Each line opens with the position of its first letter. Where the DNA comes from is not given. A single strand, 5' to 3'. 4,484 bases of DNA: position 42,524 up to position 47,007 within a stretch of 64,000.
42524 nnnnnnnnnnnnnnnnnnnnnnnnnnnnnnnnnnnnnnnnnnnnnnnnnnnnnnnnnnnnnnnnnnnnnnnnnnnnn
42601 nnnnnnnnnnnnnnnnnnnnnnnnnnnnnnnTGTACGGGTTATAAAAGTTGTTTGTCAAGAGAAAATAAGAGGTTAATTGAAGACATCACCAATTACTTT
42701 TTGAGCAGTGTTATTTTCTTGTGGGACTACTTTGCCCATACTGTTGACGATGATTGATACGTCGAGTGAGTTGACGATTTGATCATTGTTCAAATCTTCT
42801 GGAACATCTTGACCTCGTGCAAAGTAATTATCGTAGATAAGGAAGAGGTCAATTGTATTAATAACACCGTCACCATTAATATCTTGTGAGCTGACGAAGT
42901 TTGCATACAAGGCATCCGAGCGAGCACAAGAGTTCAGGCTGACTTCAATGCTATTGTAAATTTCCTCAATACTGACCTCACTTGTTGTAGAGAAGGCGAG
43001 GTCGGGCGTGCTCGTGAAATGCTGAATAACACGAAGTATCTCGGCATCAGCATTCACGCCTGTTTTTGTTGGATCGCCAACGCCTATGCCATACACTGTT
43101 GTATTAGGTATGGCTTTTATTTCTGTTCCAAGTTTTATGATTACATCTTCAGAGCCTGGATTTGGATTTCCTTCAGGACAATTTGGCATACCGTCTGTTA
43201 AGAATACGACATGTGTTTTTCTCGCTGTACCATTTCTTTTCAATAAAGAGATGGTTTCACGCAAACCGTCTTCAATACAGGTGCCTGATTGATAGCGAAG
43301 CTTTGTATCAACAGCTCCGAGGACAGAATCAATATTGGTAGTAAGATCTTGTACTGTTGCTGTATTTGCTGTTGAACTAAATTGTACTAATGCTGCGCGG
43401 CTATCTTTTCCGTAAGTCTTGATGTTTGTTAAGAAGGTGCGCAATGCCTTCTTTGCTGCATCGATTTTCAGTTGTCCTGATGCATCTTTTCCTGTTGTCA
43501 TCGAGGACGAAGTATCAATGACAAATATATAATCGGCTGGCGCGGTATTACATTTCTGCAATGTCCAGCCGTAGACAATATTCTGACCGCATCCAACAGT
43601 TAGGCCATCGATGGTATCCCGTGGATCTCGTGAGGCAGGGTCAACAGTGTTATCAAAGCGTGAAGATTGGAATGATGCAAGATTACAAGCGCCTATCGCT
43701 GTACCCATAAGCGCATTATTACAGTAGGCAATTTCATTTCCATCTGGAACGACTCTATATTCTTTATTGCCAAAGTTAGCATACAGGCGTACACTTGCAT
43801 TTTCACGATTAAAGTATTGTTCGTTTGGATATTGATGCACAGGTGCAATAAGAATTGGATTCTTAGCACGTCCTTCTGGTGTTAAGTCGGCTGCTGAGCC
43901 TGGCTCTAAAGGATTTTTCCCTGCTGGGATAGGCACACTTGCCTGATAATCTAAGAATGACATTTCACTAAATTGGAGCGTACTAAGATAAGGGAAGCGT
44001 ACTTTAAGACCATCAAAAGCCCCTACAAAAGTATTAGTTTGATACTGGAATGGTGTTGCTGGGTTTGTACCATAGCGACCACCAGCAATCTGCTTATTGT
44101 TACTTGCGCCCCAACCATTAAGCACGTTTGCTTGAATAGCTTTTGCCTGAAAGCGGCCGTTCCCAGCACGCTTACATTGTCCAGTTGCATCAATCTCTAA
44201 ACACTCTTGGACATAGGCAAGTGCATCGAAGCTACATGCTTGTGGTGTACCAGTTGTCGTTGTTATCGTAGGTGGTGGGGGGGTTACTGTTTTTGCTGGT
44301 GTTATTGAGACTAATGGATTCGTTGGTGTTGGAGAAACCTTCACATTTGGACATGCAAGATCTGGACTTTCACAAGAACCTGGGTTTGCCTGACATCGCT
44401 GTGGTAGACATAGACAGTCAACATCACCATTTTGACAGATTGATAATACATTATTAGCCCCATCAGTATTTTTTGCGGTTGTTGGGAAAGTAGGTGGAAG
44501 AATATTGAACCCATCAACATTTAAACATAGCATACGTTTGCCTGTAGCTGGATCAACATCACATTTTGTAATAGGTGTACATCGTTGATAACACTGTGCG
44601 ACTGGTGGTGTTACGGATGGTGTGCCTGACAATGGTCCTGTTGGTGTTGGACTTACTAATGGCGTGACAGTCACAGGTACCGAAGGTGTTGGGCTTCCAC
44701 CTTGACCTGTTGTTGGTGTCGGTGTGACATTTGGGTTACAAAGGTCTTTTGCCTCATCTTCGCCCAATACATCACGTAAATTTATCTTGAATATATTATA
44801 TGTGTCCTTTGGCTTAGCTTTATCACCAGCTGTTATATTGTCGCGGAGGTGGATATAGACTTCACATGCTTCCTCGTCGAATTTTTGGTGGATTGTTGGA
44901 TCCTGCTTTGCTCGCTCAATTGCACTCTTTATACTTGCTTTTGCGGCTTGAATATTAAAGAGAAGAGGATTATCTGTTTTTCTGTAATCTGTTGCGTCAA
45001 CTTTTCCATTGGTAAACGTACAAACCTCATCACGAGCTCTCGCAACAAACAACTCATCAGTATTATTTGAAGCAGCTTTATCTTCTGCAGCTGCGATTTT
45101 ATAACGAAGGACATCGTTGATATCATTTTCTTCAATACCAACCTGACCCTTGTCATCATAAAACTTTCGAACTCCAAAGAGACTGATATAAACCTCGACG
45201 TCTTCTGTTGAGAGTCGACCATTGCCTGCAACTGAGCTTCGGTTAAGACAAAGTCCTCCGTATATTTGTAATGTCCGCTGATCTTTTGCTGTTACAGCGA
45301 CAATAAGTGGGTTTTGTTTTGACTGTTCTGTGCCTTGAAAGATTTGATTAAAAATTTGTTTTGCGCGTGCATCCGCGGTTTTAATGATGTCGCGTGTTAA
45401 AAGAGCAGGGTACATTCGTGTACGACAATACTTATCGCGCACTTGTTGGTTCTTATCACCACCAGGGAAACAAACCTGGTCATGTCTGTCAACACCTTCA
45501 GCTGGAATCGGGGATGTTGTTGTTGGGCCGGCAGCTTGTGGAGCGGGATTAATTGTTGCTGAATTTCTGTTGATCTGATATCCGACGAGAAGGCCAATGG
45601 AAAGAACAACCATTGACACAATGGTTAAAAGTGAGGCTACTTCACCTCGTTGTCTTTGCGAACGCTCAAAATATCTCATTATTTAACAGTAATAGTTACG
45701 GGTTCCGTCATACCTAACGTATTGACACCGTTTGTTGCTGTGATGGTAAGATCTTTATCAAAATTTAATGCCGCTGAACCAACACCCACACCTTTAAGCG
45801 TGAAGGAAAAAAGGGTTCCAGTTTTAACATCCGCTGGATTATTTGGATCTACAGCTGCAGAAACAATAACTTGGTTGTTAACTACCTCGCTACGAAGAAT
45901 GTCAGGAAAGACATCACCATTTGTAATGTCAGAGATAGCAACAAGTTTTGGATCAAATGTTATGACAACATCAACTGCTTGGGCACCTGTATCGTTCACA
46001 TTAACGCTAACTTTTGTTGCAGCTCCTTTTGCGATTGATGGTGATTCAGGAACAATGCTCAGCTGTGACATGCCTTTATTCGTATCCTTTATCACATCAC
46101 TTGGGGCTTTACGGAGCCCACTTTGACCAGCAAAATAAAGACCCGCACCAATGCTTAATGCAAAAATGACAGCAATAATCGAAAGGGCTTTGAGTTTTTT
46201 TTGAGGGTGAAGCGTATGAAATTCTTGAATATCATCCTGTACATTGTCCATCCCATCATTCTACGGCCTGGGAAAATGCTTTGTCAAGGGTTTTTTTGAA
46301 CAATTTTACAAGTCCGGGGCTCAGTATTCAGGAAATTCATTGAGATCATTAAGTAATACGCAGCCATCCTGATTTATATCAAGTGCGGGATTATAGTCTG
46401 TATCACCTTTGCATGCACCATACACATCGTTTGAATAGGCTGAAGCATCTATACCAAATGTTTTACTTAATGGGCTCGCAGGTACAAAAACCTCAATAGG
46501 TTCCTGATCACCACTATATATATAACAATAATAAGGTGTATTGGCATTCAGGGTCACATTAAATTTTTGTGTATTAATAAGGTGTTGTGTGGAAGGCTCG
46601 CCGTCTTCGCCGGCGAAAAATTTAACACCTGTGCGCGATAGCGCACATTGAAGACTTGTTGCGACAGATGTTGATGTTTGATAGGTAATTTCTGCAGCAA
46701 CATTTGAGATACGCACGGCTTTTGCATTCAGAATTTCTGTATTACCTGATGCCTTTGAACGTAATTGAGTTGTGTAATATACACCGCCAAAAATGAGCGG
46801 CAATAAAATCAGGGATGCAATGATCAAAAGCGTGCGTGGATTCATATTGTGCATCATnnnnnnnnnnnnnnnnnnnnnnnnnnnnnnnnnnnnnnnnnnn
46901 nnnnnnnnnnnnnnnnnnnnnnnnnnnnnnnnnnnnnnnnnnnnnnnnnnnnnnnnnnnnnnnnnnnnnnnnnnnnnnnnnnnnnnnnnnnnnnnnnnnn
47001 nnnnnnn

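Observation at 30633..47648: Cellulosome-like cohesin-dockerin surface system whose cargo is adhesins and unknown modules, not recognisable enzymes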

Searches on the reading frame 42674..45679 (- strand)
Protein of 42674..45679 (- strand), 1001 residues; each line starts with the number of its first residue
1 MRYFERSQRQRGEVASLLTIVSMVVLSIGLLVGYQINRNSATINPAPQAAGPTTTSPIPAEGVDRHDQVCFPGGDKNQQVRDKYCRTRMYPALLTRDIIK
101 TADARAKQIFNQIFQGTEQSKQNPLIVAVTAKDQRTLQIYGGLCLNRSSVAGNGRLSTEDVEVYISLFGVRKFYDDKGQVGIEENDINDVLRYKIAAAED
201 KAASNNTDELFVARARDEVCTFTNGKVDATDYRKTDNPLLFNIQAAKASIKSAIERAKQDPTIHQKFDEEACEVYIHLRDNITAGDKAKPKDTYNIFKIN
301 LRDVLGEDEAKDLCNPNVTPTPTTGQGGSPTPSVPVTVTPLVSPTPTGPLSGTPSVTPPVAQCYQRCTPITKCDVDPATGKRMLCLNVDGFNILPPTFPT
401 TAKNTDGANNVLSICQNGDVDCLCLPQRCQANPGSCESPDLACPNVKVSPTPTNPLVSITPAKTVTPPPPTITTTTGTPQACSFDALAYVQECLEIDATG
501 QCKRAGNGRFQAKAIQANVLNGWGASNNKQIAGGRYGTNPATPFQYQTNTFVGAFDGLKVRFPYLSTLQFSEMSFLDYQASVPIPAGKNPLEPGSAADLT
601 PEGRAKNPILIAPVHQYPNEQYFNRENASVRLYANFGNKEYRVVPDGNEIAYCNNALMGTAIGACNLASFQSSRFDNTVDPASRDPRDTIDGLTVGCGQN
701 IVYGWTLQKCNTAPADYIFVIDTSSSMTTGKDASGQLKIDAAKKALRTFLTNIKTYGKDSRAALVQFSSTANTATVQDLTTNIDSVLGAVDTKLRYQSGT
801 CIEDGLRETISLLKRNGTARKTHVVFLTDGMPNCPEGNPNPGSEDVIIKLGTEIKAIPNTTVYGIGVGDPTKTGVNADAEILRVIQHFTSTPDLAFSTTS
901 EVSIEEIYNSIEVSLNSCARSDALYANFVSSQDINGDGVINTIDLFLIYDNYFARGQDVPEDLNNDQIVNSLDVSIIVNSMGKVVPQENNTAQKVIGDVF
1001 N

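Call 5: search_protein_families(library=pfam, proteins=[window:42674-45679:-], max_evalue=1)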
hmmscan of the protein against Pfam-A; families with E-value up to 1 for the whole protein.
window:42674-45679:- (1001 aa): 4 families
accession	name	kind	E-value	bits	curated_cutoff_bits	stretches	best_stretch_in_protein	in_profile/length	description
PF13519.12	VWA_2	-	5.8e-16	59.5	27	1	718-830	2-106/107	von Willebrand factor type A domain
PF00092.34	VWA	-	7.9e-14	52.7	23.8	1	718-908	3-172/174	von Willebrand factor type A domain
PF00404.24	Dockerin_1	-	1.5e-06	28.7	22.9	2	961-989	2-32/57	Dockerin type I domain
PF05762.20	VWA_CoxE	-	0.0036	17.2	26.4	1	758-831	88-160/222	VWA domain containing CoxE-like protein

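Call 26: search_solved_structures(query=window:42674-45679:-, max_evalue=1)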
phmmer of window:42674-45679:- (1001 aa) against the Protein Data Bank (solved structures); distinct sequences matched with E-value up to 1: 5.
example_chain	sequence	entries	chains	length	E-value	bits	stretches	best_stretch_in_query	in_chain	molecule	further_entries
2y3n_B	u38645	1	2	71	0.00021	22.6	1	932-985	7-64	CELLULOSOMAL FAMILY-48 PROCESSIVE GLYCOSIDE HYDROLASE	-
9no5_A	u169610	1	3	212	0.22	12.6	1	715-871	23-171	Putative secreted protein, hemolysin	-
2b59_B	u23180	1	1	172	0.41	11.7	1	883-963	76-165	Cellulosomal scaffolding protein A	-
7jgr_A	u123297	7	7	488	0.67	11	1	419-482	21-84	Origin recognition complex subunit 1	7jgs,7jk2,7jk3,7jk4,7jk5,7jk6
6pyo_A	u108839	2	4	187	0.74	10.9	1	719-840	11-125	cDNA FLJ56608, highly similar to Homo sapiens chloride channel, calcium activated, family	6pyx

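Call 36: find_homologous_proteins(query=window:42674-45679:-, max_evalue=0.001)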
Query window:42674-45679:- (1001 aa): 10 proteins with E <= 0.001 among 8000 candidates.
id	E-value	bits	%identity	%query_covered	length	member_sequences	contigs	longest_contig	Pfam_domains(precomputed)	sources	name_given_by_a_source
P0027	0.0e+0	2276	99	100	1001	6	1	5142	PF00404.25,PF00092.35,PF13519.13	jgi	jgi:hypothetical protein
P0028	0.0e+0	1558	69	100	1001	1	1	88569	PF00404.25,PF00092.35,PF13519.13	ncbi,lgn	-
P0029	0.0e+0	1542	68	100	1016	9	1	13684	PF00092.35,PF13519.13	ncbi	-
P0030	0.0e+0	1393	63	100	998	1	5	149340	PF00404.25,PF00092.35,PF13519.13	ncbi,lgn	-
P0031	0.0e+0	1355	61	100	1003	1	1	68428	PF00404.25,PF00092.35,PF13519.13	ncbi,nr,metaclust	ncbi:MAG: von Willebrand factor type A domain protein [Microgenomates bacterium OLB23]|nr:MAG: von W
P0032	0.0e+0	1348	59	99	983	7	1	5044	PF00404.25,PF00092.35,PF13519.13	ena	-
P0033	4.7e-145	503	47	54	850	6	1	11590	PF00404.25,PF00092.35,PF13519.13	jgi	jgi:hypothetical protein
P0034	1.3e-85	306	29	99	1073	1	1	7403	PF00092.35,PF13519.13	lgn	-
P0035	2.6e-81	292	29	98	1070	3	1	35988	PF00092.35,PF13519.13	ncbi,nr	ncbi:VWA domain-containing protein [Candidatus Woesebacteria bacterium]|nr:VWA domain-containing pro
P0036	1.2e-79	287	29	98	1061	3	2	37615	PF00092.35,PF13519.13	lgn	-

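Call 61: predict_structure(alignment_id=A4)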
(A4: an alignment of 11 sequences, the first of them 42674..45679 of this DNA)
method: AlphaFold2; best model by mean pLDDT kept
length: 1001 residues; sequences in the alignment: 11
mean_pLDDT: 51.1   pTM: 0.34
mean pLDDT of the five models: 51.1, 49.9, 47.6, 44.2, 44.1
residues with pLDDT >= 90: 36; 70-90: 195; 50-70: 239; < 50: 531
segments of 3 or more residues with pLDDT < 50: 1-14, 32-95, 116-122, 131-133, 147-158, 173-181, 200-209, 211-215, 221-236, 283-290, 317-364, 376-381, 390-411, 428-485, 506-508, 521-555, 573-635, 637-639, 645-700, 918-959, 961-963, 967-1001
pLDDT, mean of each block of 10 residues (from residue 1): 40 53 58 37 24 26 27 24 40 52 62 51 55 59 53 46 75 43 61 71 39 50 30 45 77 80 69 75 43 66 70 58 26 28 27 25 48 52 62 37 31 60 54 27 25 26 27 23 48 56 51 55 37 28 40 48 53 43 25 29 30 23 28 47 46 33 35 37 37 40 56 75 85 80 86 68 91 90 88 86 91 76 87 72 84 85 81 58 86 78 77 58 34 26 37 43 48 34 27 26 27
secondary structure, 60 per line:
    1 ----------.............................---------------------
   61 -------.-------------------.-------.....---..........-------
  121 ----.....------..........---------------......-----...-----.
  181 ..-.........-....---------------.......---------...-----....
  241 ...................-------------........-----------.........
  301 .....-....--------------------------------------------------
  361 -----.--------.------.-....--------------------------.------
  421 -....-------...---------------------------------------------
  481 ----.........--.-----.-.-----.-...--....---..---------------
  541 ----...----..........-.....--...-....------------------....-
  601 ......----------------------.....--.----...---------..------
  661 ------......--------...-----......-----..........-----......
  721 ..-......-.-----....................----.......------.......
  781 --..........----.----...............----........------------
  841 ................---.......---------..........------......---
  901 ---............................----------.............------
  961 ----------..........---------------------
elements in order (helices of 4 or more, strands of 3 or more residues): H11-39 H96-100 H104-113 E125-129 E136-145 E161-166 E172-174 E180-182 H184-192 E194-197 H213-219 E237-246 H247-259 E273-280 E292-300 H301-305 H307-310 E384-387 E422-425 E485-493 E512-514 E545-547 H552-561 H563-567 E574-577 H596-599 H601-606 E629-633 E641-643 H667-672 E689-694 E700-709 E715-722 H725-729 H738-756 E761-767 E774-780 H783-792 H802-816 E821-828 H841-856 E860-866 H876-885 E895-897 H904-931 H942-954 H971-980

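Call 65: fold_search(model_id=the predicted structure, library=pdb)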
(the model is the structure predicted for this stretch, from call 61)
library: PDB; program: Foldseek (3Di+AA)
matches with E <= 10: 1393; with E <= 0.001: 374
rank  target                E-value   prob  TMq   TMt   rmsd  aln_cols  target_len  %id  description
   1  9rt2_C1               2.8e-10  1.00  0.16  0.54   2.9       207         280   15  NetF - ANTXR2 structure (C4) (released 2026-02-18)
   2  6m3y                  6.6e-10  1.00  0.16  0.20   6.4       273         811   20  Crystal structure of pilus adhesin, SpaC from Lactobacillus rhamnosus GG - open conformation (released 2020-07-29)
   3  8jtl_A                1.1e-09  1.00  0.17  0.77   3.8       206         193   10  Structure of OY phytoplasma SAP05 binding with AtRpn10 (released 2023-07-12)
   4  6m48_B                1.1e-09  1.00  0.17  0.20   6.5       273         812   20  Crystal structure of pilus adhesin, SpaC from Lactobacillus rhamnosus GG - P21212 form (released 2020-07-29)
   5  7n1o                  1.2e-09  1.00  0.16  0.59   2.9       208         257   14  The von Willebrand factor A domain of human capillary morphogenesis gene II, flexibly fused to the 1TEL crystallization  (released 2021-06-09)
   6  8j4a_B                2.0e-09  1.00  0.16  0.74   3.7       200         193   12  Crystal structure of OY phytoplasma SAP05 in complex with AtRPN10 (released 2024-02-28)
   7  4cn9_A                2.4e-09  1.00  0.15  0.36   4.4       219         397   21  structure of proximal thread matrix protein 1 (PTMP1) from the mussel byssus with zinc occupied MIDAS motif (released 2014-03-12)
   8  4cnb_A                3.0e-09  1.00  0.15  0.36   5.0       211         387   23  Structure of proximal thread matrix protein 1 (PTMP1) from the mussel byssus - Crystal form 2 (released 2014-03-12)
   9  9no5_A                4.0e-09  1.00  0.16  0.68   4.3       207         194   19  Crystal structure of vWFA domain from LapA adhesin of Pseudomonas fluorescens (released 2026-04-01)
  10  9rt4_C1               5.4e-09  1.00  0.16  0.53   2.9       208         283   13  NetF - ANTXR2 local refinement focused (released 2026-02-18)
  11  1sht                  5.4e-09  1.00  0.15  0.76   3.6       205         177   15  Crystal Structure of the von Willebrand factor A domain of human capillary morphogenesis protein 2: an anthrax toxin rec (released 2004-04-13)
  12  8fz4_A                5.7e-09  1.00  0.15  0.77   3.6       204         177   15  The von Willebrand factor A domain of Anthrax toxin receptor 2 (released 2023-03-01)
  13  8fzu_A                6.0e-09  1.00  0.16  0.60   2.9       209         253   13  The von Willebrand factor A domain of human capillary morphogenesis gene II, flexibly fused to the 1TEL crystallizatio (released 2023-07-19)
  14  4cr2_W                8.5e-09  1.00  0.16  0.68   4.5       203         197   15  Deep classification of a large cryo-EM dataset defines the conformational landscape of the 26S proteasome (released 2014-04-02)
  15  8ft8                  9.0e-09  1.00  0.16  0.57   3.4       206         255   14  The von Willebrand factor A domain of human capillary morphogenesis gene II, flexibly fused to the 1TEL crystallization  (released 2023-03-01)
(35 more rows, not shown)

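Call 85: search_solved_structures(query=A4, max_evalue=0.1)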
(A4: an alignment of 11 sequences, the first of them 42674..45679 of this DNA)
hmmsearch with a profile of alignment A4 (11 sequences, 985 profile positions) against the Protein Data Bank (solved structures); distinct sequences matched with E-value up to 0.1: 39.
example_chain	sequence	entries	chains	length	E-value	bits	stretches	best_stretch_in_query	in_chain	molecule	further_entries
4cn8_A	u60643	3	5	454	4.7e-12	48.2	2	683-825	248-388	PROXIMAL THREAD MATRIX PROTEIN 1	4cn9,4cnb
9han_A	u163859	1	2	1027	3.7e-09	38.6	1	688-840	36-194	Collagen type VI alpha 1 chain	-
9han_B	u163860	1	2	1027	8.4e-09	37.4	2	682-809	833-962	Collagen type VI alpha 2 chain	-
2y3n_B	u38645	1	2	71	5.9e-08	34.6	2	942-969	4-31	CELLULOSOMAL FAMILY-48 PROCESSIVE GLYCOSIDE HYDROLASE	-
9gtu_B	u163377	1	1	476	1.1e-07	33.7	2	687-808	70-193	Collagen alpha-2(VI) chain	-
9no5_A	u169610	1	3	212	1.6e-06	29.9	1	686-834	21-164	Putative secreted protein, hemolysin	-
6tnj_A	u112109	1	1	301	7.6e-06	27.7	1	688-807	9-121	Minor fimbrium subunit Mfa5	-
1q0p_A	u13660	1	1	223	1.3e-05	26.9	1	692-851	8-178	Complement factor B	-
6to1_A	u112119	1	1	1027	2.7e-05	25.9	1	682-807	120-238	Minor fimbrium subunit Mfa5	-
4rck_A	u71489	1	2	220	6.7e-05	24.5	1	688-834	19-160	Hypothetical membrane spanning protein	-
8uin_J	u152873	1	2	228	7.8e-05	24.3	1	692-851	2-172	Complement factor B Bb fragment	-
6sn1_B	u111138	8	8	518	0.00041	21.9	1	691-806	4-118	Integrator complex subunit 14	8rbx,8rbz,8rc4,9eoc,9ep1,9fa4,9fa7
9u62_B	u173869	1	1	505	0.00042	21.9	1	692-851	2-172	Complement factor B Bb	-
2win_I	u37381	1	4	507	0.00043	21.9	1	692-851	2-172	COMPLEMENT FACTOR B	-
8pk5_B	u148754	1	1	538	0.00043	21.9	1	691-806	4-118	Integrator complex subunit 14,Zinc finger protein 609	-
7b7p_A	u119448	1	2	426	0.0013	20.2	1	691-810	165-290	Type IV pilus biogenesis protein PilB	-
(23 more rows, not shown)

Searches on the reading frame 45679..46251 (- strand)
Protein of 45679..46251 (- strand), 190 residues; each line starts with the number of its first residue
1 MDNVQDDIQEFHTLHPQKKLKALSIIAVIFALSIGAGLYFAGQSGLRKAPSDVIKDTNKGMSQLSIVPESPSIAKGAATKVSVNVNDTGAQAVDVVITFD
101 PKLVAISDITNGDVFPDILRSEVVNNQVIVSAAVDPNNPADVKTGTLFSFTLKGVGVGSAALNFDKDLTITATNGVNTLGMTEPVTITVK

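Call 5: search_protein_families(library=pfam, proteins=[window:45679-46251:-], max_evalue=1)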
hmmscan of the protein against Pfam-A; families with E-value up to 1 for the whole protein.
window:45679-46251:- (190 aa): 1 family
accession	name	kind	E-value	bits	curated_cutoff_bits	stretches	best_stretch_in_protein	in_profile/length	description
PF00963.24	Cohesin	-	0.08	13.6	24.1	1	74-154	11-101/139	Cohesin domain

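Call 10: find_encoding_contigs(protein=window:45679-46251:-, flank=10000, max_places=6)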
Protein window:45679-46251:- (190 aa): 2 contigs read that carry it; 1 place shown.
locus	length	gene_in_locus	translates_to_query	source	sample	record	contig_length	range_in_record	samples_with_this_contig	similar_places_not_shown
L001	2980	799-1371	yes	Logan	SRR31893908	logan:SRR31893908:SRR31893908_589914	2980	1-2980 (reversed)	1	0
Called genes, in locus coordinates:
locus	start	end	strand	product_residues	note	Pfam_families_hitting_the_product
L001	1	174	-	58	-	?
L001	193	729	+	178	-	-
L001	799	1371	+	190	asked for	-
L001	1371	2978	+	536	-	?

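Call 30: search_solved_structures(query=A2, max_evalue=0.1)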
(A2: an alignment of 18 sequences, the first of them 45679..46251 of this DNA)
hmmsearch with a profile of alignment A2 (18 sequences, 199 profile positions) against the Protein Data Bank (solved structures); distinct sequences matched with E-value up to 0.1: 9.
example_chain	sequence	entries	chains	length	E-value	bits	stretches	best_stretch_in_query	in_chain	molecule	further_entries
5lxv_A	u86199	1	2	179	0.0015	21.2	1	73-128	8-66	Scaffoldin C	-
3l8q_A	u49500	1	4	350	0.016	17.8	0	62-124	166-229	Cellulosomal scaffoldin adaptor protein B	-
4ums_A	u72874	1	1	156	0.019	17.5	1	82-162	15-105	CELLULOSOMAL ANCHORING SCAFFOLDIN B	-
1aoh_A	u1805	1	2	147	0.027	17.1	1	75-121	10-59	Cellulosomal-scaffolding protein A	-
3ul4_A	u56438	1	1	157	0.03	16.9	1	71-123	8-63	Cellulosome-anchoring protein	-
5g5d_A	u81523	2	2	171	0.046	16.3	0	68-124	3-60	CELLULOSOME ANCHORING PROTEIN COHESIN REGION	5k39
8ehs_G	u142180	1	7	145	0.075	15.6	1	61-119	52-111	CS17 fimbriae major subunit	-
4u3s_A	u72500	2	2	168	0.087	15.4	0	73-123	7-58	Cellulosomal scaffoldin adaptor protein B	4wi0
3kcp_A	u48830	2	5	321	0.096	15.2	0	70-121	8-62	Cellulosomal-scaffolding protein A | Cellulosome anchoring protein cohesin region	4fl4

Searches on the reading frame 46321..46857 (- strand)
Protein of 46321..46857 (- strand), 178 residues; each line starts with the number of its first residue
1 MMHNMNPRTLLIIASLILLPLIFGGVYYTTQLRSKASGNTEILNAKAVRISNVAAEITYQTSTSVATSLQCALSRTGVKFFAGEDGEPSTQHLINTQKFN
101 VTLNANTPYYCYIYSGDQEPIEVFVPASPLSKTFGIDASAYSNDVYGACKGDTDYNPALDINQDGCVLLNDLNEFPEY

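Call 5: search_protein_families(library=pfam, proteins=[window:46321-46857:-], max_evalue=1)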
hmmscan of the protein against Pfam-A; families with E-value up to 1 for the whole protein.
window:46321-46857:- (178 aa): 0 families

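Call 54: search_protein_families(library=ncbifam, proteins=[window:46321-46857:-], max_evalue=0.1)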
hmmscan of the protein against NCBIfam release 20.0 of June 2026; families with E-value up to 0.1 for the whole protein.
window:46321-46857:- (178 aa): 0 families
